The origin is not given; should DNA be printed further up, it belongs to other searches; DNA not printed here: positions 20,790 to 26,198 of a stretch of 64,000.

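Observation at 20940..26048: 1702-aa repeat protein between virB9 and virB10 shares the 17-mer repeat with VirB10 and shows recent internal duplication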

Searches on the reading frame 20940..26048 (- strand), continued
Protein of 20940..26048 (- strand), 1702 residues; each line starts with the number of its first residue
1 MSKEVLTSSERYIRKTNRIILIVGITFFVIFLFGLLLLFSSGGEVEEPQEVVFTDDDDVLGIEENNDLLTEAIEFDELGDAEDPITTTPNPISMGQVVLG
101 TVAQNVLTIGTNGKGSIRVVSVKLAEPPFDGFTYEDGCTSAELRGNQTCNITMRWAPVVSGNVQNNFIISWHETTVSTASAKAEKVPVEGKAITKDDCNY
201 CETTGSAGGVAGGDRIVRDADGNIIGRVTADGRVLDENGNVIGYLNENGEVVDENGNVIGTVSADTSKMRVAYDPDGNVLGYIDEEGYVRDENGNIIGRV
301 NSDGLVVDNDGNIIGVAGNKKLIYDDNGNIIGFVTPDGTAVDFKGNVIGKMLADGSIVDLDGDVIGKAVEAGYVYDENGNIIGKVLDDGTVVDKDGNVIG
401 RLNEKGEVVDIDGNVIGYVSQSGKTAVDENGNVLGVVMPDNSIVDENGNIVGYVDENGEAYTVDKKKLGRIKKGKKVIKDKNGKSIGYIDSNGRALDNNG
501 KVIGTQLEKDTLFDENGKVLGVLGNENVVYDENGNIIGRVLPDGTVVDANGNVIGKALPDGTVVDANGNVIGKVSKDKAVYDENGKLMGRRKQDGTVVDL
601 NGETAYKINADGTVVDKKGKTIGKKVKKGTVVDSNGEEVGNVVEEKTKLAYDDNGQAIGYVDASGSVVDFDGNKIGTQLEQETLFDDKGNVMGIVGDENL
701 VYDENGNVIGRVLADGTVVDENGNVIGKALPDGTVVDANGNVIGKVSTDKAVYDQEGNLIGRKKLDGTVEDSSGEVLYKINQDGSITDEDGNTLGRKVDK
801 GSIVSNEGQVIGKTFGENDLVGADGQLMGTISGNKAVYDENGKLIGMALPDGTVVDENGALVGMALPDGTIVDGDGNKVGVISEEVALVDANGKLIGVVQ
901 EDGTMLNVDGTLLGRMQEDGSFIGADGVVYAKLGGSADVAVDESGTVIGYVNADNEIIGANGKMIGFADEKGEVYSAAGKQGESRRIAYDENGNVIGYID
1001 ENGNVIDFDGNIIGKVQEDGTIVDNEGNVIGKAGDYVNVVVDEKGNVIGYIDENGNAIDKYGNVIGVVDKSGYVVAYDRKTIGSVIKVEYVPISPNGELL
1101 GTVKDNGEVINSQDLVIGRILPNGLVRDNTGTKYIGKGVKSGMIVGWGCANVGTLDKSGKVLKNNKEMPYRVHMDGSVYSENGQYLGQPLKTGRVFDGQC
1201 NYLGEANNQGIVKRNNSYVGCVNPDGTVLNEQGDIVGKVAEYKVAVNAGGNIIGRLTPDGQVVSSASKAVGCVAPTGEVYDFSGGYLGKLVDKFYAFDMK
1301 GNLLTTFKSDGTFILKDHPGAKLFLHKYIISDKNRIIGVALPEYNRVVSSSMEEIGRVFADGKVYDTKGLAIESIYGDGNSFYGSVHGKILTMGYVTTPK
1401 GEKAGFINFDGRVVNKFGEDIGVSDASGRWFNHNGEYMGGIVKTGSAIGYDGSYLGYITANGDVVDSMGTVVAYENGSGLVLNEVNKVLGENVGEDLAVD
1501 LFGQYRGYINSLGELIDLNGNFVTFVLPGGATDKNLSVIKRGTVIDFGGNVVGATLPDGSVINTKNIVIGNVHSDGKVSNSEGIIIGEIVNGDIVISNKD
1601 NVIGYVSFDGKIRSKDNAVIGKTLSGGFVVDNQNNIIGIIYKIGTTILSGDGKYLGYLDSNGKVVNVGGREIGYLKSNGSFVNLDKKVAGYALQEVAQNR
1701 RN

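Call 16: find_encoding_contigs(protein=P0003, flank=10000, max_places=3)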
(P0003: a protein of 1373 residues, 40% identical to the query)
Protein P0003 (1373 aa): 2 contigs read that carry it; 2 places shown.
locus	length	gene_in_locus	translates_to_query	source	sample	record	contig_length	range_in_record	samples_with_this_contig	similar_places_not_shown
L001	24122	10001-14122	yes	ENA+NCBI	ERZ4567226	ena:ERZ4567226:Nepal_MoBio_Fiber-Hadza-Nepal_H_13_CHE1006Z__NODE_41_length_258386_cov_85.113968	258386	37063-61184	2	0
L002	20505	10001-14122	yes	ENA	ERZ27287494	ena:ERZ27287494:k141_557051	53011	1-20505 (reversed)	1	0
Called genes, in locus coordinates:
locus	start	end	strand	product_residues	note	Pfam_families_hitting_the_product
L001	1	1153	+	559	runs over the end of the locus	-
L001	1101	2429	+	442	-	-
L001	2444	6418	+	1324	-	-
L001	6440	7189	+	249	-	PF04335:VirB8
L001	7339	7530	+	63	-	-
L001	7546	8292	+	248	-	PF04335:VirB8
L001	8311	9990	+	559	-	-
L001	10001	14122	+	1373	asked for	PF05593:RHS_repeat (faint), PF21785:Bflower_2, PF12396:DUF3659 (weak), PF21785:Bflower_2, PF21784:Bflower (weak), PF21785:Bflower_2, PF21784:Bflower (weak)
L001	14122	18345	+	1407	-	PF12396:DUF3659 (faint), PF21784:Bflower (faint), PF21785:Bflower_2, PF03743:TrbI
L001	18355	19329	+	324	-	PF00437:T2SSE, PF01580:FtsK_SpoIIIE (faint)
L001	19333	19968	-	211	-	PF03193:RsgA_GTPase (weak), PF00009:GTP_EFTU (faint), PF01926:MMR_HSR1, PF02421:FeoB_N (weak)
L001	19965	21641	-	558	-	PF14849:YidC_periplas, PF02096:60KD_IMP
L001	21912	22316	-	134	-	PF00825:Ribonuclease_P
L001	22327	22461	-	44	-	PF00468:Ribosomal_L34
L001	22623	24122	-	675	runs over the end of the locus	PF00535:Glycos_transf_2 (weak), PF13506:Glyco_transf_21 (weak), PF13632:Glyco_trans_2_3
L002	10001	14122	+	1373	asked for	PF05593:RHS_repeat (faint), PF21785:Bflower_2, PF12396:DUF3659 (weak), PF21785:Bflower_2, PF21784:Bflower (weak), PF21785:Bflower_2, PF21784:Bflower (weak)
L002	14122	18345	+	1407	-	PF12396:DUF3659 (faint), PF21784:Bflower (faint), PF21785:Bflower_2, PF03743:TrbI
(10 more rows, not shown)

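Call 17: find_encoding_contigs(protein=P0043, flank=10000, max_places=2)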
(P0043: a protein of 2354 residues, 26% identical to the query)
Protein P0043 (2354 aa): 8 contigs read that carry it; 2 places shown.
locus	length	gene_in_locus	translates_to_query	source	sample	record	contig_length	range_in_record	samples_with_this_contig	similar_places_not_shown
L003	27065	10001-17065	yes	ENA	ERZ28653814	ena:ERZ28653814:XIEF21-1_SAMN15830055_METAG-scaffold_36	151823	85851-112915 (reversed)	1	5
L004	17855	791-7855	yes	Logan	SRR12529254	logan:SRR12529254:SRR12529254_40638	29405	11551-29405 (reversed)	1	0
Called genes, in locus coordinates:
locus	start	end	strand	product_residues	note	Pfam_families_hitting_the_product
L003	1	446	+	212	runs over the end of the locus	-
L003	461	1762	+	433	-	-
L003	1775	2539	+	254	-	-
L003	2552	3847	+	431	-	-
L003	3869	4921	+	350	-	-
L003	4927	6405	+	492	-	-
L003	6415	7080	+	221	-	PF04335:VirB8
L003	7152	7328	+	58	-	-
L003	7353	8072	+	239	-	PF04335:VirB8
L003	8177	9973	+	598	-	PF03524:CagX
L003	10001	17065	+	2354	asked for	PF12396:DUF3659 (faint), PF21784:Bflower (faint), PF21785:Bflower_2 (weak), PF03743:TrbI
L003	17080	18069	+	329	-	PF00437:T2SSE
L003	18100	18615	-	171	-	-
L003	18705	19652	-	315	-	PF06258:Mito_fiss_Elm1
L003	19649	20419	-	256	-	-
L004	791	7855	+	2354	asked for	PF12396:DUF3659 (faint), PF21784:Bflower (faint), PF21785:Bflower_2 (weak), PF03743:TrbI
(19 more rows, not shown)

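Call 18: find_encoding_contigs(protein=P0034, flank=10000, max_places=2)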
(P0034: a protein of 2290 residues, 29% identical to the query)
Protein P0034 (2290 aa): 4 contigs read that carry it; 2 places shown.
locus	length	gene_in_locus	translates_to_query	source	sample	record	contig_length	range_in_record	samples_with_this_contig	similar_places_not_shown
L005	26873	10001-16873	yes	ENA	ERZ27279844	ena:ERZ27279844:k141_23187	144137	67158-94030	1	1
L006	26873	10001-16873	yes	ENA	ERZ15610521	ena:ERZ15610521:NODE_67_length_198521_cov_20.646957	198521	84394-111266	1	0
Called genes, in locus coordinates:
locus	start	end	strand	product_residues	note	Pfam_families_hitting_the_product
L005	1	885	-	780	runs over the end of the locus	PF02534:T4SS-DNA_transf, PF10412:TrwB_AAD_bind, PF12696:TraG-D_C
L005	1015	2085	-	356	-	-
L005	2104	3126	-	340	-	-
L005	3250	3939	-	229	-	PF00561:Abhydrolase_1, PF12697:Abhydrolase_6, PF12146:Hydrolase_4 (weak)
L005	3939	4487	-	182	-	PF00857:Isochorismatase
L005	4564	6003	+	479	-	PF00270:DEAD, PF04851:ResIII, PF00271:Helicase_C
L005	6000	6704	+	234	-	PF02230:Abhydrolase_2, PF00326:Peptidase_S9 (faint), PF00756:Esterase (weak)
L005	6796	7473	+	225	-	PF04335:VirB8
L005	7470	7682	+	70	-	-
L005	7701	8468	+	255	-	PF04335:VirB8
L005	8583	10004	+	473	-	PF03524:CagX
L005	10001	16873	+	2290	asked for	PF12396:DUF3659 (faint), PF21784:Bflower (faint), PF05593:RHS_repeat (faint), PF21785:Bflower_2, PF03743:TrbI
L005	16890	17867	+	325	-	PF00437:T2SSE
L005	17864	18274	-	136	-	PF07309:FlaF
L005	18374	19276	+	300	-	PF00497:SBP_bac_3 (faint)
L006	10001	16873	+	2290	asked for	PF12396:DUF3659 (faint), PF21784:Bflower (faint), PF05593:RHS_repeat (faint), PF21785:Bflower_2, PF03743:TrbI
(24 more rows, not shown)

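Call 60: search_solved_structures(query=window:20940-26048:-, max_evalue=0.01)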
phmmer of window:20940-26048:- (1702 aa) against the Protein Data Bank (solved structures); distinct sequences matched with E-value up to 0.01: 0.

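Call 61: search_protein_families(library=ncbifam, proteins=[window:20940-26048:-], max_evalue=0.001)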
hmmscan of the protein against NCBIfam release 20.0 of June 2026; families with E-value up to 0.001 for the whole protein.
window:20940-26048:- (1702 aa): 2 families
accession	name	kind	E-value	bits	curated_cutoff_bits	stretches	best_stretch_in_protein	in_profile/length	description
TIGR01643.1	YD_repeat_2x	repeat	4.9e-26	90.2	15.8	0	273-305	1-37/42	YD repeat-containing protein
NF012200.0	choice_anch_D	domain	0.00098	19.6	45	1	85-168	17-100/108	choice-of-anchor D domain-containing protein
